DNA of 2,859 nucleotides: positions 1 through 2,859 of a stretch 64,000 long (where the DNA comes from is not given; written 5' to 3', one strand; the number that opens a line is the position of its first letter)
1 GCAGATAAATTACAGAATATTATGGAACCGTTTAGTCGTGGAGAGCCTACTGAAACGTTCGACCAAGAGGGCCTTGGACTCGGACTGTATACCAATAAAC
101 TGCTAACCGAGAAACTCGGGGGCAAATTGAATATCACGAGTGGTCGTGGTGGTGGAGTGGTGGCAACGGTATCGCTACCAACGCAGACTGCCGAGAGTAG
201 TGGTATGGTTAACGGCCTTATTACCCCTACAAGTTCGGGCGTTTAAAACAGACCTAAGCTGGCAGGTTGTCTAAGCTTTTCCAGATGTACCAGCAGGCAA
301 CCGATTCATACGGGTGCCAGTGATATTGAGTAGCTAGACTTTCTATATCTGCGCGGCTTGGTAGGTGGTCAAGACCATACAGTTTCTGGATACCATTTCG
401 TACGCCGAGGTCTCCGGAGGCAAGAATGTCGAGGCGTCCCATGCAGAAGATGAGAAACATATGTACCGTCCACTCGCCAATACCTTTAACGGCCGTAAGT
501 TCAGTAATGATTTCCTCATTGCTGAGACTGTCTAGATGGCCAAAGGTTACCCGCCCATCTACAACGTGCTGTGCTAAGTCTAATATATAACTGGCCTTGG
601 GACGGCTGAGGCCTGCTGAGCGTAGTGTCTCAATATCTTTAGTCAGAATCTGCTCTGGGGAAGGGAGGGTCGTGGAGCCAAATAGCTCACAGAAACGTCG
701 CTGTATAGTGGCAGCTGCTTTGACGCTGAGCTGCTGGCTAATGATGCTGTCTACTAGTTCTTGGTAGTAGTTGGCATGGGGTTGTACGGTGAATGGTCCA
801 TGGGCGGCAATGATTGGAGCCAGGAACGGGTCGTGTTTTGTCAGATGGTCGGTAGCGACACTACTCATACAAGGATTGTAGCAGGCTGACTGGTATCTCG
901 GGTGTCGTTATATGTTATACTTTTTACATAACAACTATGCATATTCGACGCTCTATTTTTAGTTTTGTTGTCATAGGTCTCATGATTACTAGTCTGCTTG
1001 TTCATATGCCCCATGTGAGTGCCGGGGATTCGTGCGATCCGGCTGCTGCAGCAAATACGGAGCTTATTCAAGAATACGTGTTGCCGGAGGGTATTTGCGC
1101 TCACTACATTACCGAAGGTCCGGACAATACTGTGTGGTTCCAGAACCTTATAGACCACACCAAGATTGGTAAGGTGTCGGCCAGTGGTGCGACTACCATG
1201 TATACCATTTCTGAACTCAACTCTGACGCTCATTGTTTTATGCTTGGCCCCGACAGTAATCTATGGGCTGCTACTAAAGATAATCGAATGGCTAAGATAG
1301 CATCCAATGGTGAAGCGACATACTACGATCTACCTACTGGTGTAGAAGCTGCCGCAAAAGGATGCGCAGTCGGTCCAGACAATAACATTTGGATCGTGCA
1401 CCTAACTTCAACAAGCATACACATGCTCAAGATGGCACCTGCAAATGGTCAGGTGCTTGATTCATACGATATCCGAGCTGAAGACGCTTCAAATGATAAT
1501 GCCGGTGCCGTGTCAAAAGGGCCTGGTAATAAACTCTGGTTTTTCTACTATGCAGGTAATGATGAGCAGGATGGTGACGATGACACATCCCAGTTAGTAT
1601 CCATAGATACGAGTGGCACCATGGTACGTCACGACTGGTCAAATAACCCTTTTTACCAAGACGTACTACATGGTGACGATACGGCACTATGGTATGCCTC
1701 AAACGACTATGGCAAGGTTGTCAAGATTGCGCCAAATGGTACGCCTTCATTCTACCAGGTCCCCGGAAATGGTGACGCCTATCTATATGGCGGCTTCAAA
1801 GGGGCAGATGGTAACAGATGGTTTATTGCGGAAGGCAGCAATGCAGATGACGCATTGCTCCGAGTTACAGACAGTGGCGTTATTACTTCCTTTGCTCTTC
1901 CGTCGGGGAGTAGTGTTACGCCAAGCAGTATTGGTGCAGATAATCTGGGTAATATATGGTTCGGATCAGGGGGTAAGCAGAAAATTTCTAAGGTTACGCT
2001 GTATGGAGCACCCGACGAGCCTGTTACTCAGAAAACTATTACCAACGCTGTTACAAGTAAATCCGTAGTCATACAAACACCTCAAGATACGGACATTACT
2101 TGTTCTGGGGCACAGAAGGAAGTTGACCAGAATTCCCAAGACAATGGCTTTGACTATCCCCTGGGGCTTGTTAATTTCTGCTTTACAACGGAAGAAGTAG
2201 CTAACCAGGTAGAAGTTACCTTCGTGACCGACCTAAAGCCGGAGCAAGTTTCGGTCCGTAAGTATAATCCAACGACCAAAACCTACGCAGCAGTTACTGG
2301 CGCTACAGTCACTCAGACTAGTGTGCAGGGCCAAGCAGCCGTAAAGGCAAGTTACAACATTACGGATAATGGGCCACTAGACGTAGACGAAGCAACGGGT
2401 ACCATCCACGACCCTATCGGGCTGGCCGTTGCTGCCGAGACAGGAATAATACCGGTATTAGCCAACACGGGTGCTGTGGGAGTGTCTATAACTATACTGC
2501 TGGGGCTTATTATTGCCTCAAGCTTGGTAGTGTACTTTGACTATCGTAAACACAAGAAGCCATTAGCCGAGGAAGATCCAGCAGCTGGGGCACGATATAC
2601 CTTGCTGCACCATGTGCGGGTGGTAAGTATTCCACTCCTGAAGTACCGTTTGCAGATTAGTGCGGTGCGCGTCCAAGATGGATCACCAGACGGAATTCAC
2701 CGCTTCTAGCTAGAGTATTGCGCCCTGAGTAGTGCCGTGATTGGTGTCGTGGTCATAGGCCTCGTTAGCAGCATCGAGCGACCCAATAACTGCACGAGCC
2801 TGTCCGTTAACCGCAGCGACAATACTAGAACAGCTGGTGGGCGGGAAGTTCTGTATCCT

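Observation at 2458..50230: Conserved TM-plus-55-aa tail module shared by two LAxTG surface proteins and the giant kinase, each next to a kinase gene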

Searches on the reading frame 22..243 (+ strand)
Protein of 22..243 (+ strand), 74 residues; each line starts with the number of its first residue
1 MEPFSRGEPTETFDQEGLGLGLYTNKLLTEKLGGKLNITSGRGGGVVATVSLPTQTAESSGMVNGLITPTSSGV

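Call 7: search_protein_families(library=pfam, proteins=[window:22-243:+], max_evalue=0.1)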
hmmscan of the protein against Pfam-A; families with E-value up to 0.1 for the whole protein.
window:22-243:+ (74 aa): 1 family
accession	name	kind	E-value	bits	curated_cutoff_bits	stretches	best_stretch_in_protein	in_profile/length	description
PF02518.31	HATPase_c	-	5.6e-06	27.2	26.4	1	2-55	59-110/111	Histidine kinase-, DNA gyrase B-, and HSP90-like ATPase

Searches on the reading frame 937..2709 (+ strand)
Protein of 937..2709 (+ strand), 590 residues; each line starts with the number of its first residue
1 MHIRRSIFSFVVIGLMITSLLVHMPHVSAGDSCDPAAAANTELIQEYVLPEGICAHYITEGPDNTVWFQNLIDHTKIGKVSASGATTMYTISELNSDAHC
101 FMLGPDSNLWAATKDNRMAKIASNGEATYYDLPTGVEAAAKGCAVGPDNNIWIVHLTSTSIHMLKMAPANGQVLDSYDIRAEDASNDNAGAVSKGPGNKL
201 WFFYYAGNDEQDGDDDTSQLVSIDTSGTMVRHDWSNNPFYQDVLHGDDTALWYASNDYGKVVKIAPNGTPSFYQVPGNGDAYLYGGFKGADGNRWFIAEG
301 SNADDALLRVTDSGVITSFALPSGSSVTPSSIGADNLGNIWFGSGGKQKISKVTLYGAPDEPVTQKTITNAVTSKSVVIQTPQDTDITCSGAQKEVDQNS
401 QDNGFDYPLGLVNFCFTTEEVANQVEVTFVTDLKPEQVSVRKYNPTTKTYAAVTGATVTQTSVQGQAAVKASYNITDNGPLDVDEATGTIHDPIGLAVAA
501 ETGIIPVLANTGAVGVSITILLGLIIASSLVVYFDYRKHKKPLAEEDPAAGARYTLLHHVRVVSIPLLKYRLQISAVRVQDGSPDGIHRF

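Call 7: search_protein_families(library=pfam, proteins=[window:937-2706:+], max_evalue=0.1)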
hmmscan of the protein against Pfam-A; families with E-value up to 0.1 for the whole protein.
window:937-2706:+ (590 aa): 2 families
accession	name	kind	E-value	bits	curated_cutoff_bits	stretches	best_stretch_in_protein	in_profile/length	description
PF24684.1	Vgb_lyase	-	3.4e-36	125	50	2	44-208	87-244/290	Virginiamycin B lyase family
PF07494.17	Reg_prop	-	0.00034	20.9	20.4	0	325-345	5-23/24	Two component regulator propeller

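Call 8: search_protein_families(library=ncbifam, proteins=[window:937-2706:+], max_evalue=0.1)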
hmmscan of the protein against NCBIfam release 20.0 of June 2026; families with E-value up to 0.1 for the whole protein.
window:937-2706:+ (590 aa): 4 families
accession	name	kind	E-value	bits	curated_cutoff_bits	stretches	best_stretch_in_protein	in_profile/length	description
NF000096.1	stregra_B_VgbB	exception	2.7e-24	85.9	600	2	45-209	90-247/295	streptogramin B lyase Vgb(B)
NF000022.1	stregra_B_VgbA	exception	1.3e-23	83.6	600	2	41-208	86-246/299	streptogramin B lyase Vgb(A)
NF041766.1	choice_anch_U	domain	6.7e-10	39.7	32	1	403-498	3-92/92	choice-of-anchor U domain-containing protein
TIGR01167.1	LPXTG_anchor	domain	0.069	13.9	15.9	1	508-539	2-33/34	LPXTG cell wall anchor domain-containing protein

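Call 17: find_encoding_contigs(protein=window:937-2709:+, flank=10000, max_places=6)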
Protein window:937-2709:+ (590 aa): 8 contigs read that carry it; 5 places shown.
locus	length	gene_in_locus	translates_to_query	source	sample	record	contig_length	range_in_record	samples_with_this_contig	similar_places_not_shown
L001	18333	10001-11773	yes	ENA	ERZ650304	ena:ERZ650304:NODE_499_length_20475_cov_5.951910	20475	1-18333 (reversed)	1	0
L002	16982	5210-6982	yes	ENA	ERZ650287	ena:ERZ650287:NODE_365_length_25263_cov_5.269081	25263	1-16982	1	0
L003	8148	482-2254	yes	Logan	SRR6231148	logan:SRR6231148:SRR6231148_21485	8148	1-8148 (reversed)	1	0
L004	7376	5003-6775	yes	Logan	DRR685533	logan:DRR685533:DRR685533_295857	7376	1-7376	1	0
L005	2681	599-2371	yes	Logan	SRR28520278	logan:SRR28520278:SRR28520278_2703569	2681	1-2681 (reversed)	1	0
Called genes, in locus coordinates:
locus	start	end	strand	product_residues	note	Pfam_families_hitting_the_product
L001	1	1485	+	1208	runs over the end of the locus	?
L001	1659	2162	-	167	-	-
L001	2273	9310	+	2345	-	PF06739:SBBP (faint), PF08450:SGL (faint), PF24684:Vgb_lyase, PF00041:fn3, PF16656:Pur_ac_phosph_N, PF25059:FN3_DSCAM-DSCAML_C, PF28033:Fn3_ROS1 (weak), PF02518:HATPase_c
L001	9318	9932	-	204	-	PF00730:HhH-GPD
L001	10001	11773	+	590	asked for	PF24684:Vgb_lyase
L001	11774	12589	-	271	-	PF06037:DUF922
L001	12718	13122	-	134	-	-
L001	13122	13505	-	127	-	-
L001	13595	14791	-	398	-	PF12832:MFS_1_like, PF07690:MFS_1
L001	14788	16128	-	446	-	PF25390:WD40_RLD, PF00415:RCC1 (faint), PF13540:RCC1_2, PF25390:WD40_RLD, PF13540:RCC1_2 (weak)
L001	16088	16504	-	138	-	PF07883:Cupin_2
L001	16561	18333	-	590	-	?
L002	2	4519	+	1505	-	?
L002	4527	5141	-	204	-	PF00730:HhH-GPD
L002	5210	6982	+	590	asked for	PF24684:Vgb_lyase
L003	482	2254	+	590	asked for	PF24684:Vgb_lyase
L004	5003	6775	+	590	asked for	PF24684:Vgb_lyase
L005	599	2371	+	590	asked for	PF24684:Vgb_lyase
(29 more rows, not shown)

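Call 79: list_cluster_members(proteins=[window:937-2706:+, window:40962-48569:+, window:49787-50230:+, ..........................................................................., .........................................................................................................])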
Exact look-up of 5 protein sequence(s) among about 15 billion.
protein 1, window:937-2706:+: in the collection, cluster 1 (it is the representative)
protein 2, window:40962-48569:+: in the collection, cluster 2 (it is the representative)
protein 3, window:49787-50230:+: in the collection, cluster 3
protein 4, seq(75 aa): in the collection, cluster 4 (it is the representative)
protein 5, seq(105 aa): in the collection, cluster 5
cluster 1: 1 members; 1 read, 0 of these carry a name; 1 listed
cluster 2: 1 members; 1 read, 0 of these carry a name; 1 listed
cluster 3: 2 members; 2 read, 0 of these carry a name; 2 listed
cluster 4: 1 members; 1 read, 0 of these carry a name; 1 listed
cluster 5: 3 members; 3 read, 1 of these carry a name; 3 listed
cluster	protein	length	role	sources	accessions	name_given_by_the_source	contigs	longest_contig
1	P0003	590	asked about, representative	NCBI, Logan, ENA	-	-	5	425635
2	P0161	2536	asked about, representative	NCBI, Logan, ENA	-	-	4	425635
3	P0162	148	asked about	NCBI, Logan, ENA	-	-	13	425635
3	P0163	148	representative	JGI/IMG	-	-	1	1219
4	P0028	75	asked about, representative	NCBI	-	-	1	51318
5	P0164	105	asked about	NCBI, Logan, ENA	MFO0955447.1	MAG: hypothetical protein U0526_02830 [Candidatus Saccharibacteria bacterium]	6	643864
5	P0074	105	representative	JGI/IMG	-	-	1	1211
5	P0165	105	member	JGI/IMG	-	-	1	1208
